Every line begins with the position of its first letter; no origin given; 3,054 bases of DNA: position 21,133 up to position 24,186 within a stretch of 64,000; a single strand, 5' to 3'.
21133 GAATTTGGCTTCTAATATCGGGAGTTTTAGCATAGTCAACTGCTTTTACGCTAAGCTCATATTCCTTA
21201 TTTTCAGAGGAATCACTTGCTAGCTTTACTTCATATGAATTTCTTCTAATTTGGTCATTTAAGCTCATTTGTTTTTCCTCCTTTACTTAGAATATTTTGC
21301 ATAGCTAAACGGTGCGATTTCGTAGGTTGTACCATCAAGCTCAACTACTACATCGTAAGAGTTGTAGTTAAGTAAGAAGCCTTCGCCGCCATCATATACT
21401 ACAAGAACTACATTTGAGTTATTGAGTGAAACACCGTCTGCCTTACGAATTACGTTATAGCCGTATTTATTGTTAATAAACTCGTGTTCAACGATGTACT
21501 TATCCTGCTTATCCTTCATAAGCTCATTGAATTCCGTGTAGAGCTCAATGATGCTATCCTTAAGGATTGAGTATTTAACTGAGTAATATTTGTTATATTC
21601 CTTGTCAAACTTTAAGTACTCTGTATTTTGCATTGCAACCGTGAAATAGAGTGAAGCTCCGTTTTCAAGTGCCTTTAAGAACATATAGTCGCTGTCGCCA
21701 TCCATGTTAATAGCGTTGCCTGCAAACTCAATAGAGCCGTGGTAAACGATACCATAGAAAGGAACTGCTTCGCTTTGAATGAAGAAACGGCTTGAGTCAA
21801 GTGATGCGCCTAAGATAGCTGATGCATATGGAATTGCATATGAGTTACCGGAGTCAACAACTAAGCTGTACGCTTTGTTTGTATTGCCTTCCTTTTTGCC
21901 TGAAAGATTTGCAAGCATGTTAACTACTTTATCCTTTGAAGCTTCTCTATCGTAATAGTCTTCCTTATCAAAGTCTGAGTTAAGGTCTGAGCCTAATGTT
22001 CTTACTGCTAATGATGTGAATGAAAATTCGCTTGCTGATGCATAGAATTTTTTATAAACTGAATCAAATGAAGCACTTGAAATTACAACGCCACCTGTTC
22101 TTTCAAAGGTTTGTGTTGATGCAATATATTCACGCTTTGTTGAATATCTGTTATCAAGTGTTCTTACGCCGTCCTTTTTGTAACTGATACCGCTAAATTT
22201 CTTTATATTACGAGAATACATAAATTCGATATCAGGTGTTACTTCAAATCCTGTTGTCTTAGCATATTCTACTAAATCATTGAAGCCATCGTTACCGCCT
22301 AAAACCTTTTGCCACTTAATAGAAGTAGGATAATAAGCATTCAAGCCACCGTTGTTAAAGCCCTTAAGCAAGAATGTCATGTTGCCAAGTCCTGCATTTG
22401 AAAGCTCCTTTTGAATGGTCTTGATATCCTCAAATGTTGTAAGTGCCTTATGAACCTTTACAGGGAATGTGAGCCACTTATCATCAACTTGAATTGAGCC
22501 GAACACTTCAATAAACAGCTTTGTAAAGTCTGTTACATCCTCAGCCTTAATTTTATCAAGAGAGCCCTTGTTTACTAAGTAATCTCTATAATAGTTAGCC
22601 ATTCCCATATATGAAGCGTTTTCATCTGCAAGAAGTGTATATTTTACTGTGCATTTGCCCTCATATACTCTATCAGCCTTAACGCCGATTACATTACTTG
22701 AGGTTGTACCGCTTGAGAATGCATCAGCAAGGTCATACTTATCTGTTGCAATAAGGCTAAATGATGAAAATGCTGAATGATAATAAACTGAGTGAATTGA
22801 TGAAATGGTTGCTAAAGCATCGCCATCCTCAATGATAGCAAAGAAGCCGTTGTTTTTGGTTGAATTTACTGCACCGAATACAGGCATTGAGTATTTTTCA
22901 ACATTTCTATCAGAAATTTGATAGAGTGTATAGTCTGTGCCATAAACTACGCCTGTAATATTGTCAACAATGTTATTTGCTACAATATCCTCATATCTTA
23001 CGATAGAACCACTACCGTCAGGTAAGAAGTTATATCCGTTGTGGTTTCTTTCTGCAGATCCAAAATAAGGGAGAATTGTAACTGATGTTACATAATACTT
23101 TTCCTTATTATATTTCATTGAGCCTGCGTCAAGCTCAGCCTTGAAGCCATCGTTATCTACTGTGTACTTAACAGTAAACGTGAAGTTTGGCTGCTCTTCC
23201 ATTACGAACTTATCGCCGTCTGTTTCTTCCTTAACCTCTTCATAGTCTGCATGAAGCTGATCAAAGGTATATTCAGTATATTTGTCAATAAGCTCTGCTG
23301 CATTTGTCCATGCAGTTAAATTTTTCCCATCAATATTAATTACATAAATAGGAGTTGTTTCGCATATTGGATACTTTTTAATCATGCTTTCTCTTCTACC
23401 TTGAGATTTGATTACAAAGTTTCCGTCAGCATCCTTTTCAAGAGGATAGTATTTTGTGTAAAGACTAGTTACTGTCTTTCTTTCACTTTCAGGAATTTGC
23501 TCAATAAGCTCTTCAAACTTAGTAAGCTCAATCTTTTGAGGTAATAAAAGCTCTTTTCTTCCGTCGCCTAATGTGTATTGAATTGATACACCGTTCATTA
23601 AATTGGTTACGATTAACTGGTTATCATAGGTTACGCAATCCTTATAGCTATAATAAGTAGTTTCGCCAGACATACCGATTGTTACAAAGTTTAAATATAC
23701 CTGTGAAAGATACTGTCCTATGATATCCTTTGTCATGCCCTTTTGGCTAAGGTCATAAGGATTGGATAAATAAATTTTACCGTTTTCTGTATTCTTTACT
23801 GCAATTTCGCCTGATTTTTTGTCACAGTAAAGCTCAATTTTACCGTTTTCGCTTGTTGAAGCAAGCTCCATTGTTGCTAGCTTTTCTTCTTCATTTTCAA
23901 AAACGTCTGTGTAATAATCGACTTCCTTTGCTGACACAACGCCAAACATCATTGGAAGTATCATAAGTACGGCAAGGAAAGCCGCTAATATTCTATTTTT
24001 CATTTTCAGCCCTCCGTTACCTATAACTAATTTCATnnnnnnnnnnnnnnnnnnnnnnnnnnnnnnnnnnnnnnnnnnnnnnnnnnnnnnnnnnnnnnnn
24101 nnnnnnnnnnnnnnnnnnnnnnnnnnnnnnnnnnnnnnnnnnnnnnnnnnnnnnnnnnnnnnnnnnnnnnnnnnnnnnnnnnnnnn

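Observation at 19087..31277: Seven-gene sugar-uptake operon: one giant SBP, two permease pairs, no ATPase, and two large non-transporter proteins between the pairs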

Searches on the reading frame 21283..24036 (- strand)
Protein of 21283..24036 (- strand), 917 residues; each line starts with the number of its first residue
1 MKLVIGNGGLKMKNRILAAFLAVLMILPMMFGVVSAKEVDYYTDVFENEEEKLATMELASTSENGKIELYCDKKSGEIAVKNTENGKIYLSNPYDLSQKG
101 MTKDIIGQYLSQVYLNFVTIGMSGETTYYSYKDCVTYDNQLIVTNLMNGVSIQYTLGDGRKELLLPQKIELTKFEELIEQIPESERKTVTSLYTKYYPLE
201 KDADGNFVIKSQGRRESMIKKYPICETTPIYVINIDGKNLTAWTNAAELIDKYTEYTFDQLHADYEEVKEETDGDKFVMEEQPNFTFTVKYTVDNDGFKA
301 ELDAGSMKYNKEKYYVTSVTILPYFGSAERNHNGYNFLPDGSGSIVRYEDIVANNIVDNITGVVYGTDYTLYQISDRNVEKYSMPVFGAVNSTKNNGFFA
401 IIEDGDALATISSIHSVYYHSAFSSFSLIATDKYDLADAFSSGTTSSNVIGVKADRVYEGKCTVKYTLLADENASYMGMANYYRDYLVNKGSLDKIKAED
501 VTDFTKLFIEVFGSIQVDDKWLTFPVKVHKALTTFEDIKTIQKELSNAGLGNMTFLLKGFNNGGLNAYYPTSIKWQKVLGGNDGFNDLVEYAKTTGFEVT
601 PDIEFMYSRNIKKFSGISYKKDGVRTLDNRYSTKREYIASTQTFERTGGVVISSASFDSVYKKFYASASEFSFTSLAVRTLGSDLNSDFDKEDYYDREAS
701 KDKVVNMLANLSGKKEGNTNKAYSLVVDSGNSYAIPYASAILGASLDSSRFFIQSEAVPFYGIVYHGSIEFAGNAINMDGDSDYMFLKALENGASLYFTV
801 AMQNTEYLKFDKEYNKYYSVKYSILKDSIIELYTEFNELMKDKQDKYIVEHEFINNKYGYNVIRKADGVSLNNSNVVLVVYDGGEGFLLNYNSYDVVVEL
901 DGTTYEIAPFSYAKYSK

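Call 4: search_protein_families(library=pfam, proteins=[window:21283-24036:-], max_evalue=0.01)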
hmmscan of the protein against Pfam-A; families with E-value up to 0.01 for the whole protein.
window:21283-24036:- (917 aa): 1 family
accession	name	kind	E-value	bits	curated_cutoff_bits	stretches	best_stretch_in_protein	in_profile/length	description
PF18952.6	DUF5696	-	6.1e-126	421.8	25.6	1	266-898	2-602/612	Family of unknown function (DUF5696)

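Call 5: search_protein_families(library=ncbifam, proteins=[window:21283-24036:-], max_evalue=0.01)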
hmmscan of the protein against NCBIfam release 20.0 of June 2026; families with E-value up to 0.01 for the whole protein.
window:21283-24036:- (917 aa): 0 families

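Call 10: find_homologous_proteins(query=window:21283-24036:-, max_evalue=1e-10)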
Query window:21283-24036:- (917 aa): 221 proteins with E <= 1e-10 among 8000 candidates; the best 120 are listed.
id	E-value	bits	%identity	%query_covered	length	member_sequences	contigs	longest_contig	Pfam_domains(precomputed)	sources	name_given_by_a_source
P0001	0.0e+0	1946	95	100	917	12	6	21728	PF18952.7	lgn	-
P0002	0.0e+0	1806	88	99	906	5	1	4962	PF18952.7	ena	-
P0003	0.0e+0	1770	87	99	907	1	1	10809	PF18952.7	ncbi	-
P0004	0.0e+0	1746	86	99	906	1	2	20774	PF18952.7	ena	-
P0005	0.0e+0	1648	80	99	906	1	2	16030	PF18952.7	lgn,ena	-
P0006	0.0e+0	1595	78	99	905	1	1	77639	PF18952.7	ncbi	-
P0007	0.0e+0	1593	78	99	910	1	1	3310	PF18952.7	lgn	-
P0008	0.0e+0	1576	77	99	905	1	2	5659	PF18952.7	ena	-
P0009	0.0e+0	1571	77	99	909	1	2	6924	PF18952.7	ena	-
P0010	0.0e+0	1549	76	99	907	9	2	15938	PF18952.7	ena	-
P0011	0.0e+0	1512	74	99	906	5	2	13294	PF18952.7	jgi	-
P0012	0.0e+0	1505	74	99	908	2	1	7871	PF18952.7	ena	-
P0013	0.0e+0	1471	73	99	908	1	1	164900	PF18952.7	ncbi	-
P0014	0.0e+0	1438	70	99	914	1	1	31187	PF18952.7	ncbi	-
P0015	0.0e+0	1357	67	99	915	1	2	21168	PF18952.7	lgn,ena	-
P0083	2.5e-147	511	40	50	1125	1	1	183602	PF18952.7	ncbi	-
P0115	5.8e-135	470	32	92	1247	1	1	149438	PF18952.7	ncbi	-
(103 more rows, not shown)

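Call 13: find_related_loci(query=A1, collection=genome_contigs, flank=10000)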
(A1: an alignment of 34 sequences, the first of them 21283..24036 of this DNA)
Query A1 (917 aa) in genome_contigs; peptide patterns used: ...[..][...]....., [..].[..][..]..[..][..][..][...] (x = any residue, [..] = any of these).
600 stretches matched a pattern (row limit reached: there are more); 561 encode a relative of the query (tblastn E <= 1e-3); the best 80 are kept; 80 distinct loci.
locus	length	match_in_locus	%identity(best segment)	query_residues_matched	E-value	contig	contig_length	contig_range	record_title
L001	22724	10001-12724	73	12-917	0e+0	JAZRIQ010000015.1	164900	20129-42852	MAG: Eubacteriales bacterium isolate T1900045474_YK20190167.MAGScoT_cleanbin_000001 SGB_7249_k141_865778, whole genome s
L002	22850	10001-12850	48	12-917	0e+0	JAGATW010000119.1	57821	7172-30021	MAG: Clostridia bacterium isolate RGIG8769 Water_deer_Colon.Co__c1378129, whole genome shotgun sequence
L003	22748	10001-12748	47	8-915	0e+0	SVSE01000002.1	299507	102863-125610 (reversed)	MAG: Oscillospiraceae bacterium isolate SIG661 NODE_298_length_299507_cov_9.944699, whole genome shotgun sequence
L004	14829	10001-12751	46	8-915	0e+0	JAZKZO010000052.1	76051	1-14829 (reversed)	MAG: Eubacteriales bacterium isolate T1900045088_TC20190082.MAGScoT_cleanbin_000003 SGB_4692_k141_2802189, whole genome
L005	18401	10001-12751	44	12-915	0e+0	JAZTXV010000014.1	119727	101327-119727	MAG: Eubacteriales bacterium isolate T1900045328_YK20190017.MAGScoT_cleanbin_000074 SGB_6489_k141_1595616, whole genome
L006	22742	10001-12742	41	12-916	0e+0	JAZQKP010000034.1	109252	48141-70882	MAG: Eubacteriales bacterium isolate T1900044614_TS20190080.MAGScoT_cleanbin_000014 SGB_829_k141_2722312, whole genome s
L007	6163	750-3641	37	12-916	0e+0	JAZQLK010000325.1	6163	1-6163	MAG: Eubacteriales bacterium isolate T1900044609_TS20190075.MAGScoT_cleanbin_000117 SGB_791_k141_341539, whole genome sh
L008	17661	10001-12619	38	13-854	7e-177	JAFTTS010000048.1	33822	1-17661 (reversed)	MAG: Clostridia bacterium isolate RGIG4141 Roe_deer_Colon-1__c278434, whole genome shotgun sequence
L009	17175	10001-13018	37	13-914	1e-168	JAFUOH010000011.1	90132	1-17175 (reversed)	MAG: Clostridia bacterium isolate RGIG4676 Roe_deer_Rectum-5__c1435, whole genome shotgun sequence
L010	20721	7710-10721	36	13-912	3e-168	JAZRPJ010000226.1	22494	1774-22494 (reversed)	MAG: Candidatus Flemingiibacterium sp. isolate T1900045380_YK20190070.MAGScoT_cleanbin_000017 SGB_6884_k141_580239, whol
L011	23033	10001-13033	36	13-912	1e-167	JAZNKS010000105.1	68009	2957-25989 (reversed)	MAG: Candidatus Flemingiibacterium sp. isolate T1900044674_TS20190140.MAGScoT_cleanbin_000004 SGB_1620_k141_689461, whol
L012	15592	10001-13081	36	1-914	5e-167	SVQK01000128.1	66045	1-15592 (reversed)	MAG: Oscillospiraceae bacterium isolate SIG615 k141_809737, whole genome shotgun sequence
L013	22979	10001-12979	36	15-914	4e-166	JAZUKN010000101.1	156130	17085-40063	MAG: Eubacteriales bacterium isolate T1900045249_TH20190019.MAGScoT_cleanbin_000010 SGB_5724_k141_5315163, whole genome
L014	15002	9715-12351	36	6-867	2e-164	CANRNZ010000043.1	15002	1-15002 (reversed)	MAG: uncultured Clostridia bacterium isolate Lapin-021__bin5 genome assembly, contig: Lapin-021__NODE_4522_length_15002_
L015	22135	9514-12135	36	8-855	8e-164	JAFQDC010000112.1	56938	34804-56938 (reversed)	MAG: Clostridia bacterium isolate RGIG1710 Goat_Cecum-2__c806898, whole genome shotgun sequence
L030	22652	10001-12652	35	15-854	2e-151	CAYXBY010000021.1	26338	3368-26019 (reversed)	MAG TPA_asm: uncultured Lachnospiraceae bacterium isolate SRP313737_co1_367 genome assembly, contig: NODE_2904_length_26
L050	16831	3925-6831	32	13-854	4e-142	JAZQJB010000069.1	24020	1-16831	MAG: Eubacteriales bacterium isolate T1900044621_TS20190087.MAGScoT_cleanbin_000038 SGB_892_k141_505679, whole genome sh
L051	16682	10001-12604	34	41-854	1e-141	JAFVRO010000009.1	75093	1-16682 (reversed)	MAG: Clostridia bacterium isolate RGIG5330 Sheep_Colon-2__c563, whole genome shotgun sequence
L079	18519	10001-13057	34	12-854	4e-123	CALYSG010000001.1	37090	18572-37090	MAG: uncultured Clostridia bacterium isolate SRR7188232_bin.23_metaWRAP_v1.3_MAG genome assembly, contig: ERZ9280833.200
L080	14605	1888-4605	31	8-854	7e-121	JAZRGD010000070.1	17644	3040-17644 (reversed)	MAG: Eubacteriales bacterium isolate T1900045493_YK20190187.MAGScoT_cleanbin_000007 SGB_7392_k141_834590, whole genome s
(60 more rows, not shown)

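Call 19: search_solved_structures(query=A1, max_evalue=1, show_alignments=2)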
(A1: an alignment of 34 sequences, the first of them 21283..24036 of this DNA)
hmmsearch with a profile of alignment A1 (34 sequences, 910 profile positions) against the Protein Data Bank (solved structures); distinct sequences matched with E-value up to 1: 3.
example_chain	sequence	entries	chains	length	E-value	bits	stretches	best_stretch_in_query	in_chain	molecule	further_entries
5wzq_A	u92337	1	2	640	0.013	17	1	473-592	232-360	Alpha-N-acetylgalactosaminidase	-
5wzn_A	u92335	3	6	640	0.013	16.9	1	524-592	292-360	Alpha-N-acetylgalactosaminidase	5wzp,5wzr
4f21_A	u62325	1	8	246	0.48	11.7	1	533-582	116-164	Carboxylesterase/phospholipase family protein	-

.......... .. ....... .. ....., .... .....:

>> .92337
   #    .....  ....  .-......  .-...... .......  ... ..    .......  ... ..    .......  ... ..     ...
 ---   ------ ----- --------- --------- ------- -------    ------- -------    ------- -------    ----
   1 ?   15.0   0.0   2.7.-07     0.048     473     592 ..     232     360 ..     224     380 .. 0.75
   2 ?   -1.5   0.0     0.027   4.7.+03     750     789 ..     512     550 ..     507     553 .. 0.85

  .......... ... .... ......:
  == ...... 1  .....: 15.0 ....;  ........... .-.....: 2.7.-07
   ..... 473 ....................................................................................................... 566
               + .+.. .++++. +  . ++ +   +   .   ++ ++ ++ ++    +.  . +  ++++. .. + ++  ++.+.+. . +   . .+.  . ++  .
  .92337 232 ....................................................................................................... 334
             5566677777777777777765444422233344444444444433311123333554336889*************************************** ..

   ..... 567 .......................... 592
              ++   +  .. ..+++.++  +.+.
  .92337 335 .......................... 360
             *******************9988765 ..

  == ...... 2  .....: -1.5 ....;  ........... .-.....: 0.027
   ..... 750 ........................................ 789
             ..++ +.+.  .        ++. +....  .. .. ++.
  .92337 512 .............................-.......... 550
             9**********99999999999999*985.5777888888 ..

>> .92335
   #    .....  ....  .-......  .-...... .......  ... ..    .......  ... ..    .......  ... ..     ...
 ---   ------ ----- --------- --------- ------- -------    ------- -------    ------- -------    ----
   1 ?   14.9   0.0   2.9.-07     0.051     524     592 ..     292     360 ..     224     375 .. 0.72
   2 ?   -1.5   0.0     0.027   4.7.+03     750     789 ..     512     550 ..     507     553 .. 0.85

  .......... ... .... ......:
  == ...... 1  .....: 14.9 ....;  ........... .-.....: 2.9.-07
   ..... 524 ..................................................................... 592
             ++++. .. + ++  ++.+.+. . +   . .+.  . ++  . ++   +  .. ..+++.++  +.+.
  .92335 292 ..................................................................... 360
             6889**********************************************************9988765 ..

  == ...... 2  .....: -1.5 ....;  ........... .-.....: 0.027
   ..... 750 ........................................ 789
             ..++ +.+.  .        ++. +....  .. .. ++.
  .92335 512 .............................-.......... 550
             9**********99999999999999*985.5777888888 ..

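Call 25: predict_structure(alignment_id=A1)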
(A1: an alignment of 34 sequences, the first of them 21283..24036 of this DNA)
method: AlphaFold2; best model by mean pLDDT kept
length: 917 residues; sequences in the alignment: 34
mean_pLDDT: 87.3   pTM: 0.83
mean pLDDT of the five models: 87.3, 87.0, 84.9, 84.6, 84.5
residues with pLDDT >= 90: 548; 70-90: 290; 50-70: 44; < 50: 35
segments of 3 or more residues with pLDDT < 50: 1-13, 27-37, 441-446
pLDDT, mean of each block of 10 residues (from residue 1): 29 48 49 49 89 93 94 92 92 91 91 93 88 82 93 89 85 92 89 91 88 88 89 77 83 85 86 66 91 93 93 93 95 93 89 89 88 70 94 95 96 94 94 65 53 84 95 94 94 89 94 91 83 97 96 95 88 93 96 95 90 80 85 79 76 91 91 93 91 89 95 87 92 94 84 77 95 88 93 96 91 84 94 96 95 92 95 93 96 95 95 94
secondary structure, 60 per line:
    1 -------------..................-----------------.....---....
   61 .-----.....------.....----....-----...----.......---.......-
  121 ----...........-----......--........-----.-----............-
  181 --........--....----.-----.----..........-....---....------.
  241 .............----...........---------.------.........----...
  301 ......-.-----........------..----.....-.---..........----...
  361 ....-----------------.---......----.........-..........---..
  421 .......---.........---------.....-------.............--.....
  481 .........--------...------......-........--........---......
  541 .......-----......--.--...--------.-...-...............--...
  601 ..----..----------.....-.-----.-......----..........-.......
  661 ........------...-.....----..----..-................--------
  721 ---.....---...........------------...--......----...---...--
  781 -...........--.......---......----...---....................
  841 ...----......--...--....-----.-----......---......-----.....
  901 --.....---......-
elements in order (helices of 4 or more, strands of 3 or more residues): H14-31 H49-53 E57-61 E67-71 E78-82 E87-90 H103-109 E113-119 E125-129 H130-135 E141-146 E149-156 E168-170 H171-179 H183-190 E193-196 H212-221 H223-226 E230-233 H240-253 H258-268 E285-293 E298-303 E314-321 E334-338 E344-347 H348-353 E358-364 E386-391 E396-404 E409-415 E419-427 E431-435 H436-439 E449-453 E461-470 H476-489 E507-512 E514-521 E524-531 H535-547 E553-558 H581-595 E598-602 H619-622 E633-638 E643-652 H654-668 E675-677 H679-683 H697-712 E724-728 H732-737 E738-742 E755-757 H760-765 E770-772 H782-792 E795-801 H805-810 H822-843 E848-853 E861-864 E876-881 E885-890 E896-900 E903-907 E911-916

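Call 59: find_encoding_contigs(protein=window:21283-24003:-, flank=10000, max_places=3)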
Protein window:21283-24003:- (906 aa): no gene with exactly this product is on record in the collection.

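Call 60: find_encoding_contigs(protein=P0083, flank=10000, max_places=2)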
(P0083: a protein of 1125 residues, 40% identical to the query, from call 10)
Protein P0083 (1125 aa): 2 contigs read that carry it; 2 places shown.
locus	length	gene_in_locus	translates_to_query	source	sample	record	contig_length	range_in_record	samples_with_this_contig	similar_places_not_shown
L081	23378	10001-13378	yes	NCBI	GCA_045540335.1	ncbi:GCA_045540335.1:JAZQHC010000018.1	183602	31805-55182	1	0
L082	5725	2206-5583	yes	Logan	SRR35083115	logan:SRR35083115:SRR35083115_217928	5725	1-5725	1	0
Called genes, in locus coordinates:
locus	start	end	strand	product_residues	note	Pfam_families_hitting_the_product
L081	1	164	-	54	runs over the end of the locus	-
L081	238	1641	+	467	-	PF13537:GATase_7 (weak), PF00156:Pribosyltran (weak)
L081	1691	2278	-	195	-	PF13302:Acetyltransf_3, PF13420:Acetyltransf_4, PF00583:Acetyltransf_1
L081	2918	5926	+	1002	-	PF13416:SBP_bac_8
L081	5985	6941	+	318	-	PF00528:BPD_transp_1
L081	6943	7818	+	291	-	PF00528:BPD_transp_1 (weak)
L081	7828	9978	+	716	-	PF01436:NHL (faint), PF13432:TPR_16 (weak), PF04893:Yip1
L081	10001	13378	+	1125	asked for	PF18952:DUF5696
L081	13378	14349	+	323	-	PF00528:BPD_transp_1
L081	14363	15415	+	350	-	PF00528:BPD_transp_1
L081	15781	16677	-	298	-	PF01757:Acyl_transf_3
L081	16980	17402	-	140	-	PF01842:ACT, PF13291:ACT_4 (faint), PF13840:ACT_7 (faint), PF19571:ACT_8, PF22629:ACT_AHAS_ss (faint)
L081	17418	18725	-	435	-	PF04443:LuxE (faint), PF00501:AMP-binding, PF14535:AMP-binding_C_2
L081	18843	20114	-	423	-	PF12698:ABC2_membrane_3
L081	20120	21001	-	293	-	PF00005:ABC_tran, PF13304:AAA_21 (weak), PF13732:DrrA1-3_C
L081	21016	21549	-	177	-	PF11193:DUF2812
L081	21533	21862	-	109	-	PF03551:PadR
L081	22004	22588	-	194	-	PF02659:Mntp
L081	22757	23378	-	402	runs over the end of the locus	PF13180:PDZ_2, PF17820:PDZ_6 (weak), PF05580:Peptidase_S55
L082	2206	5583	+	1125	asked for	PF18952:DUF5696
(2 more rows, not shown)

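Call 61: find_encoding_contigs(protein=P0115, flank=10000, max_places=2)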
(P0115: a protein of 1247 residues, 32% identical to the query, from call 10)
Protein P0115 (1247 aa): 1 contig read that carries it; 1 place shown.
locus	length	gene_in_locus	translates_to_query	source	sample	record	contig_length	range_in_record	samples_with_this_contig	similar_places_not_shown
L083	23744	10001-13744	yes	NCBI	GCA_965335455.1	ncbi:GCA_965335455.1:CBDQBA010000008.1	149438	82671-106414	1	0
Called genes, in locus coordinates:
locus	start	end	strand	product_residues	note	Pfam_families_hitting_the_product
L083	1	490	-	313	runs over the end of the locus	PF18937:DUF5685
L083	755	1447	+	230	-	-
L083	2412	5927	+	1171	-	-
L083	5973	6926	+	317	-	PF00528:BPD_transp_1 (weak)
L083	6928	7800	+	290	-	PF00528:BPD_transp_1 (faint)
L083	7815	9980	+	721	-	PF08450:SGL (faint), PF01436:NHL (faint), PF04893:Yip1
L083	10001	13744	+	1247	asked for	PF18952:DUF5696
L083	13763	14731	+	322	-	PF00528:BPD_transp_1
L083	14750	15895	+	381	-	PF00528:BPD_transp_1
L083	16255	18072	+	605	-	PF09818:ABC_ATPase, PF21117:MRB1590_C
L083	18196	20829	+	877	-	PF01411:tRNA-synt_2c, PF07973:tRNA_SAD, PF02272:DHHA1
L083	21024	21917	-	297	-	PF01869:BcrAD_BadFG (weak), PF03630:Fumble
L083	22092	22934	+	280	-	PF00702:Hydrolase, PF13344:Hydrolase_6, PF13242:Hydrolase_like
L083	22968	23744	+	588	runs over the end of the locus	PF05833:NFACT_N, PF05670:NFACT-R_1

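Call 72: search_protein_representatives(alignment_id=A1)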
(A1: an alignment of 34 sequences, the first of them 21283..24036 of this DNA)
Query: 34 sequences, 910 profile positions. Proteins with E-value up to 0.001 (for the whole library): 5573; up to 1e-10: 4560; up to 1e-30: 3301. The best 150 are listed.
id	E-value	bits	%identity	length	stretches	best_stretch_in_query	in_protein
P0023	0.0e+00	1258.5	-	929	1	1-908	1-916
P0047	0.0e+00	1227.9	-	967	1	1-908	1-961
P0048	0.0e+00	1168.5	-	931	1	1-908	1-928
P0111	0.0e+00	1150.9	-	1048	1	2-908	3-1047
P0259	0.0e+00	1148.5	-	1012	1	2-907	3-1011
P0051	0.0e+00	1140.6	-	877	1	1-909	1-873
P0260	0.0e+00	1134.7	-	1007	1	3-908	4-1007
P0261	0.0e+00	1101.3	-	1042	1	1-907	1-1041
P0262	0.0e+00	1085.5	-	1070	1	3-908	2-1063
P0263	0.0e+00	1081.3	-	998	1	2-907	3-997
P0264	0.0e+00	1073.1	-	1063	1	3-905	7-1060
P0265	0.0e+00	1072.5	-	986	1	1-905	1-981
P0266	0.0e+00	1071.1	-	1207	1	2-908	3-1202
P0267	0.0e+00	1069.1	-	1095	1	1-907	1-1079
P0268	0.0e+00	1068.0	-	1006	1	3-908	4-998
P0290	7.9e-296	1000.5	-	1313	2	1-900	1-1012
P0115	7.0e-290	980.8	-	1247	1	4-907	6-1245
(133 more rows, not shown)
